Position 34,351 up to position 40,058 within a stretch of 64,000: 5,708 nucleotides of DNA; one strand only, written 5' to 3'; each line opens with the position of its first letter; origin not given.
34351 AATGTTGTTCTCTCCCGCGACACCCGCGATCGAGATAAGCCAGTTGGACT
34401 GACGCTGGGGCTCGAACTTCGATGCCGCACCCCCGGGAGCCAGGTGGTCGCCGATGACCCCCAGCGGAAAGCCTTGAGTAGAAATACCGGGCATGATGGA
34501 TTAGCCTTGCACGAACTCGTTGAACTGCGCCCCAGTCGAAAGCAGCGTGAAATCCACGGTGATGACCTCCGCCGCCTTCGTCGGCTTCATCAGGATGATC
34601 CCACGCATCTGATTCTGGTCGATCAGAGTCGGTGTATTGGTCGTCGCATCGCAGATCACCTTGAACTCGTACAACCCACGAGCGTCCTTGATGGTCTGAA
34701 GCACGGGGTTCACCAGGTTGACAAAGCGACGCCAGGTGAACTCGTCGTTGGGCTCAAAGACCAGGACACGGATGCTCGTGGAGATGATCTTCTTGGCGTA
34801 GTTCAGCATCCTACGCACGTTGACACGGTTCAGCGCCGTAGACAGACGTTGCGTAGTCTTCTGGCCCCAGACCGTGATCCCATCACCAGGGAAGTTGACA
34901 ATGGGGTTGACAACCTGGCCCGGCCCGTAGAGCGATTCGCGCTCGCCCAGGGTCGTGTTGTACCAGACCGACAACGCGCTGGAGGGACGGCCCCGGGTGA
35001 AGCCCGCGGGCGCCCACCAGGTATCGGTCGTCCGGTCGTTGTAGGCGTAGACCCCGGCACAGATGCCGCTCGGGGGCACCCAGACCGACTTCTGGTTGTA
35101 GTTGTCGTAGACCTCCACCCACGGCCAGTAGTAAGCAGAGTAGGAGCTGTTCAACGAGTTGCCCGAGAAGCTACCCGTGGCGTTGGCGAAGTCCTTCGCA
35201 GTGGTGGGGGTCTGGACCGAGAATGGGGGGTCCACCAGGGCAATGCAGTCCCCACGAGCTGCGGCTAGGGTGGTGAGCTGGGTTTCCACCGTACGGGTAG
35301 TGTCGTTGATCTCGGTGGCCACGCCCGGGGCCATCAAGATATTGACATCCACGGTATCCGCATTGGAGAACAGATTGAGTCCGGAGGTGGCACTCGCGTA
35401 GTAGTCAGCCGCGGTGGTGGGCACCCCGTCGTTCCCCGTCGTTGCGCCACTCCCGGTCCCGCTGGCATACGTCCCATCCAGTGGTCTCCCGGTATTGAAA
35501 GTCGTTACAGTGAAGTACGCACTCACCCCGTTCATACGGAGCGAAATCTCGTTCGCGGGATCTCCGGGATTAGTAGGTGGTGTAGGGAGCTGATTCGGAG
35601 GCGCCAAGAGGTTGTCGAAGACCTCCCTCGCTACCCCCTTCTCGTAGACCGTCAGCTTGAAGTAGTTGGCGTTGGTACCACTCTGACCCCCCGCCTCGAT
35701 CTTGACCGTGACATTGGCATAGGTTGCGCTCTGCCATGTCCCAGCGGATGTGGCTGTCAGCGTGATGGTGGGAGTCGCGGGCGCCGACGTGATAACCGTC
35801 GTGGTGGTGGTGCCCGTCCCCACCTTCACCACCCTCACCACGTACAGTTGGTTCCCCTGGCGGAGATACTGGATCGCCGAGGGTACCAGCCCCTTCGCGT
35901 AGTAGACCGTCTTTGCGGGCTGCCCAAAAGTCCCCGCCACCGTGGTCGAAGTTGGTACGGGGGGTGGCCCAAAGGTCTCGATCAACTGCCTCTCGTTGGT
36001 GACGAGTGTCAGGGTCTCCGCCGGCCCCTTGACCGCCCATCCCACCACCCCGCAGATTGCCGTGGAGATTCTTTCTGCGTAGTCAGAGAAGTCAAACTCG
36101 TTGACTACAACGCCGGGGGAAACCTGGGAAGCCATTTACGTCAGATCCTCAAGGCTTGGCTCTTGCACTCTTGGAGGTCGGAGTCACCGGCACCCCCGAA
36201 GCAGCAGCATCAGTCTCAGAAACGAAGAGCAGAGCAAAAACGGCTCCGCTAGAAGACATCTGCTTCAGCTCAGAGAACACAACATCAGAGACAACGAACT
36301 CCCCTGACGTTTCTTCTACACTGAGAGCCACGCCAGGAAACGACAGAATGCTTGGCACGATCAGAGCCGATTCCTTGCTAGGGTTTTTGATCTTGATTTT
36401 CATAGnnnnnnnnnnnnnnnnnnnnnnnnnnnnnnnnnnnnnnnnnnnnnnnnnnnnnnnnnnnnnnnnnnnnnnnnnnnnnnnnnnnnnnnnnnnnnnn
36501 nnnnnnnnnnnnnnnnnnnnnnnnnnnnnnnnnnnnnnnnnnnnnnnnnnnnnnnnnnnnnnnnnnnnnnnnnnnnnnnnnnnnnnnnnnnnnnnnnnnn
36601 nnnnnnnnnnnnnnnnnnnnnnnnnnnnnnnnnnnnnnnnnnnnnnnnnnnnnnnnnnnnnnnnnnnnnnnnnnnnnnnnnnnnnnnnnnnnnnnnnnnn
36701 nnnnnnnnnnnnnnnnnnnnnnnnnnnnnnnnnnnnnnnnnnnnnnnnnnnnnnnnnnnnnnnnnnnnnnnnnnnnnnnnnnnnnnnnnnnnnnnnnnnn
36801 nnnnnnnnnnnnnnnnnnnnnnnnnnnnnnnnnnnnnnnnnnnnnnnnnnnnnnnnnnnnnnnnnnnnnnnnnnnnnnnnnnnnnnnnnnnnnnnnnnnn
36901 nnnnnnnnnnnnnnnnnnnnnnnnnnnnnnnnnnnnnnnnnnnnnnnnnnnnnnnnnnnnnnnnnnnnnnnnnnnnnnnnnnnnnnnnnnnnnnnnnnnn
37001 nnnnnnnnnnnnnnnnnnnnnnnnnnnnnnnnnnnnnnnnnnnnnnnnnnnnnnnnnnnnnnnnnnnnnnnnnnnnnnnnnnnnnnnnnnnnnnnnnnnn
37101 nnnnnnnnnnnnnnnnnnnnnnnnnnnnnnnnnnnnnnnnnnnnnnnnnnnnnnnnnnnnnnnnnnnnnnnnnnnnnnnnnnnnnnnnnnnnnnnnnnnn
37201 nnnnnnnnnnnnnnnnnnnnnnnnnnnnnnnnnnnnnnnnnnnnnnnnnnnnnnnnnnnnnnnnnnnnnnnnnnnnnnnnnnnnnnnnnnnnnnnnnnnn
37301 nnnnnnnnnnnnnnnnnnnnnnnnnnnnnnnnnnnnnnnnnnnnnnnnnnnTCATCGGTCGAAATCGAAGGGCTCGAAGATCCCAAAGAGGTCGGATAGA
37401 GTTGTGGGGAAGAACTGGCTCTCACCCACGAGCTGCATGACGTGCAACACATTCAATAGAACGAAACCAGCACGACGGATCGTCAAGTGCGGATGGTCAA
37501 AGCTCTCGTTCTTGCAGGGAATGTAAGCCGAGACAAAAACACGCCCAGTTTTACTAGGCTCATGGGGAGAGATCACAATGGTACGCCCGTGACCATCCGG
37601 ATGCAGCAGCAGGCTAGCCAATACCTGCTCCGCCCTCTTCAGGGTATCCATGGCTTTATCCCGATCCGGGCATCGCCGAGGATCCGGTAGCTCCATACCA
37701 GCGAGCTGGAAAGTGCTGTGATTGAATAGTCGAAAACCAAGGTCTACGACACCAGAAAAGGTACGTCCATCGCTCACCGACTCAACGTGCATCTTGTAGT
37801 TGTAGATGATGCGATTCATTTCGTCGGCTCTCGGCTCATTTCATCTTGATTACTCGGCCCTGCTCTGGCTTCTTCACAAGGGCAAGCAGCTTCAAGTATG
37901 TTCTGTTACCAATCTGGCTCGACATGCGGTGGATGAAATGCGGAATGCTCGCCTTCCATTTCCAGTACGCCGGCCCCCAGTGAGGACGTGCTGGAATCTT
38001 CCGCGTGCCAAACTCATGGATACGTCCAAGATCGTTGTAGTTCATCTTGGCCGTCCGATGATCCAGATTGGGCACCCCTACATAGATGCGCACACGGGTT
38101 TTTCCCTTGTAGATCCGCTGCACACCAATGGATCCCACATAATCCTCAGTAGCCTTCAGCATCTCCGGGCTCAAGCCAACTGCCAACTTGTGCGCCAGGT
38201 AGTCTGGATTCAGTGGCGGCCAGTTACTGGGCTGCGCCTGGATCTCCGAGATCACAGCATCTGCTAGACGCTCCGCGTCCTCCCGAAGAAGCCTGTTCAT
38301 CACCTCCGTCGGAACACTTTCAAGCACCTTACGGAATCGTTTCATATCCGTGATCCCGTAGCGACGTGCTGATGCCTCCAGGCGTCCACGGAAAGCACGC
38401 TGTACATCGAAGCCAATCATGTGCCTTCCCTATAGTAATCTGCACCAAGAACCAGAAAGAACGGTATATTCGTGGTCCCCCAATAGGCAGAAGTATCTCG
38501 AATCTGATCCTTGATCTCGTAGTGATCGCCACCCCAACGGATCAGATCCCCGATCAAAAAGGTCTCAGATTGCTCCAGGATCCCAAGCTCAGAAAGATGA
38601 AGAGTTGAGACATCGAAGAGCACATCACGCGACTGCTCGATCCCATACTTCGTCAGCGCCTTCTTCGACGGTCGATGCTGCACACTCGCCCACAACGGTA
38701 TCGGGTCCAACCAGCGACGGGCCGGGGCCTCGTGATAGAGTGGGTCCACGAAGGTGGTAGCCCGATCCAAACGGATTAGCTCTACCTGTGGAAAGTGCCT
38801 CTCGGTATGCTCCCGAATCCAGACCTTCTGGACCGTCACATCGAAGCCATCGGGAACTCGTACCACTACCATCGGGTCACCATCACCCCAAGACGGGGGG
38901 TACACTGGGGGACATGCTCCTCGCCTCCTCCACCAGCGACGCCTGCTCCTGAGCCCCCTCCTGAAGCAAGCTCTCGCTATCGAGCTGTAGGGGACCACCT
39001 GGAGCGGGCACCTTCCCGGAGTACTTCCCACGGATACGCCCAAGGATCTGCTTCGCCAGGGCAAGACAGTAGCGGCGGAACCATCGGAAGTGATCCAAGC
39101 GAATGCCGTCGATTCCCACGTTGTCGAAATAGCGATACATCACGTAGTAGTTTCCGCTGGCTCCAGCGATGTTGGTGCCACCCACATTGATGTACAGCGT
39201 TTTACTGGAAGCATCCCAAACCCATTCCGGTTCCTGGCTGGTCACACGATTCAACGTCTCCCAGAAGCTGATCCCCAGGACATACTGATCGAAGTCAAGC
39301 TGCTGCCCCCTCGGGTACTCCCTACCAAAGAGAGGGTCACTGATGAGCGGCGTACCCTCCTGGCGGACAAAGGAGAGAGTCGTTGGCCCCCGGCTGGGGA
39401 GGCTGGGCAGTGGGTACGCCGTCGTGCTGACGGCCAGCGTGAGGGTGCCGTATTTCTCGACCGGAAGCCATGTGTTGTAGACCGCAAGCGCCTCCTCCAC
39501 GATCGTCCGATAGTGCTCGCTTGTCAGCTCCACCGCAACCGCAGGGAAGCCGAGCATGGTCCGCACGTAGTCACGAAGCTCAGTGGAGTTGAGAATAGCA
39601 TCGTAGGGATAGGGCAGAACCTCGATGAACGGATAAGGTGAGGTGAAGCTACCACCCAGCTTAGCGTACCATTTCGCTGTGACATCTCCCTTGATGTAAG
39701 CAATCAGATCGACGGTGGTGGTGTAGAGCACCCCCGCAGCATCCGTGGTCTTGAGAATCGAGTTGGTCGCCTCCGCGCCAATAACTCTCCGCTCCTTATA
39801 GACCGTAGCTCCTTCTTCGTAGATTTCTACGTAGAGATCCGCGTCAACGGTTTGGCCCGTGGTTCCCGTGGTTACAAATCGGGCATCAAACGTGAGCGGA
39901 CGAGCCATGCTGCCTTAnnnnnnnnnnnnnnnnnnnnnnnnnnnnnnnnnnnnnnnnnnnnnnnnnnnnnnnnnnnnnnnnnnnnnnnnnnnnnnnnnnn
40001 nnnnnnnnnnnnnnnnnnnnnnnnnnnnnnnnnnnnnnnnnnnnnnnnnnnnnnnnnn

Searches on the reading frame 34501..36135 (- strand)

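Call 8: search_protein_families(library=phrogs, proteins=[window:34501-36135:-], max_evalue=0.001)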
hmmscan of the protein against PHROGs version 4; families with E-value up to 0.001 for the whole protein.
window:34501-36135:- (544 aa): 6 families
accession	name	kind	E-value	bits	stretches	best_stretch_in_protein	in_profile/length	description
phrog_23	-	tail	3e-84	284.5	1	1-540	20-471/496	tail sheath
phrog_10581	-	tail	3.5e-46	159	1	259-532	631-910/915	tail sheath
phrog_17610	-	tail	1.2e-31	110.5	1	269-530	855-1105/1135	tail sheath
phrog_15814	-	unknown function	1.4e-09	37.5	1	232-458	420-645/738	-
phrog_19666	-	tail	0.00011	21.8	1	283-482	746-937/985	tail sheath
phrog_38392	-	tail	0.00012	22.4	0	4-106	5-89/329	tail sheath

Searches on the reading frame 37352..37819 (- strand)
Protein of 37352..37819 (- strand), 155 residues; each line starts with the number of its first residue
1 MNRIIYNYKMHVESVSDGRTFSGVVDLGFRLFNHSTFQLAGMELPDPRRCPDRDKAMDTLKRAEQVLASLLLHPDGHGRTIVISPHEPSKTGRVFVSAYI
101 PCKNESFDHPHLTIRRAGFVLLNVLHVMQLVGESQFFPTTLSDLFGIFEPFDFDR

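Call 8: search_protein_families(library=phrogs, proteins=[window:37352-37819:-], max_evalue=0.001)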
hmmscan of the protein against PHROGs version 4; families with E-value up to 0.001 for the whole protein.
window:37352-37819:- (155 aa): 1 family
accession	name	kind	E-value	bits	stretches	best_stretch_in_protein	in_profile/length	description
phrog_452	-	DNA, RNA and nucleotide metabolism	0.0002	22.2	1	3-105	64-162/201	endonuclease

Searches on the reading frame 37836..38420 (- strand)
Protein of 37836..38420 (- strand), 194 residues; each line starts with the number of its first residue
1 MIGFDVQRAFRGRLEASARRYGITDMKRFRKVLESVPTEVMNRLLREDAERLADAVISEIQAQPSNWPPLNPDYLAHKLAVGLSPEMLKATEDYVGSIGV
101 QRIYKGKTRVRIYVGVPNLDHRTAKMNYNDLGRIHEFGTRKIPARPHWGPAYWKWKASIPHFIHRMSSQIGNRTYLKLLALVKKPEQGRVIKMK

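Call 8: search_protein_families(library=phrogs, proteins=[window:37836-38420:-], max_evalue=0.001)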
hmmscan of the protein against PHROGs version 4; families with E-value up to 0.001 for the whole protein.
window:37836-38420:- (194 aa): 3 families
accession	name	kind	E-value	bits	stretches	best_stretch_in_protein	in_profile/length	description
phrog_222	-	connector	2.4e-07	31.7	1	112-159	137-188/276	tail completion or Neck1 protein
phrog_26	-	connector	3.5e-06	27.7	1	27-149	92-209/321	tail completion or Neck1 protein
phrog_5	-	connector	6.7e-05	23.8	1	21-152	93-190/239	tail completion or Neck1 protein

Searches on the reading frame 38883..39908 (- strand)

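Call 8: search_protein_families(library=phrogs, proteins=[window:38883-39908:-], max_evalue=0.001)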
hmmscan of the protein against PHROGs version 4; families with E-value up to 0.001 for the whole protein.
window:38883-39908:- (341 aa): 1 family
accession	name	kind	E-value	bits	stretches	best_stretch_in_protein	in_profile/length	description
phrog_211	-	connector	5.7e-14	52.3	2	203-333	839-963/976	head-tail adaptor Ad2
